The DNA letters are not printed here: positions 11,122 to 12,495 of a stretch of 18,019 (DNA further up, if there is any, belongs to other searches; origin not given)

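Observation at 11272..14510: IPPS-fold protein with degenerate second Asp-rich motif, translationally coupled to a family-B DNA polymerase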

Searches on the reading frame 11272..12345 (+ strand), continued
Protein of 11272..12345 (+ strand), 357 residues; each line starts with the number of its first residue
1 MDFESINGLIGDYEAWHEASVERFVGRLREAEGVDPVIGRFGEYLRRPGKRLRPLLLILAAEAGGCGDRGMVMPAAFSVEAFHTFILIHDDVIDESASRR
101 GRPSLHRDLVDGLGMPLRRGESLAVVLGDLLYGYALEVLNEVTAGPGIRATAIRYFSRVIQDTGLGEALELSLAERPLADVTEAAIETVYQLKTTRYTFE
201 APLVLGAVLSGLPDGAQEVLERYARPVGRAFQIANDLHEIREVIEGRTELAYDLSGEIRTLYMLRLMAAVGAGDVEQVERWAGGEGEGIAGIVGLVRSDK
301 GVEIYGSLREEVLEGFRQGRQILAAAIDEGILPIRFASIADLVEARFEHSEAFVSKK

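Call 63: find_encoding_contigs(protein=P0072, flank=7000, max_places=1)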
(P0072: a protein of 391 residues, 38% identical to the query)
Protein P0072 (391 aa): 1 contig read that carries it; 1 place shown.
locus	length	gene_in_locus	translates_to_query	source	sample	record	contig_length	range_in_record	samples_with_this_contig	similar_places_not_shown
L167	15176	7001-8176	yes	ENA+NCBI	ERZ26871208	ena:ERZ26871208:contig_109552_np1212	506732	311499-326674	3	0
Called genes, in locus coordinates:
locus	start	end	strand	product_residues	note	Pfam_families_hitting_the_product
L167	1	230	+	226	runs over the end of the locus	-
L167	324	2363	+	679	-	PF01663:Phosphodiest, PF13428:TPR_14 (faint), PF13424:TPR_12 (faint), PF00515:TPR_1 (faint), PF07719:TPR_2 (faint), PF12895:ANAPC3 (faint), PF14559:TPR_19 (weak), PF13432:TPR_16, +4 more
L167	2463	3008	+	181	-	PF13482:RNase_H_2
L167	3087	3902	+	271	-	PF01430:HSP33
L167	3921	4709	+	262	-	PF00899:ThiF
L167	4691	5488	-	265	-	PF01026:TatD_DNase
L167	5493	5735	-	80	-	PF02597:ThiS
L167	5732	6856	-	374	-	PF04055:Radical_SAM, PF06968:BATS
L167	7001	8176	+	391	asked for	PF00348:polyprenyl_synt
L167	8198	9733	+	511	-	PF01266:DAO (faint), PF01593:Amino_oxidase, PF13450:NAD_binding_8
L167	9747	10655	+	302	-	PF00494:SQS_PSY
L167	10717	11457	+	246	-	PF01553:Acyltransferase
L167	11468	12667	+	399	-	PF13506:Glyco_transf_21, PF00535:Glycos_transf_2, PF13641:Glyco_tranf_2_3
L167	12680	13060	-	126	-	PF00903:Glyoxalase, PF22677:Ble-like_N (faint), PF13669:Glyoxalase_4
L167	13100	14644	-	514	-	PF04715:, PF00425:Chorismate_bind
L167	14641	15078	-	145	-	PF01502:PRA-CH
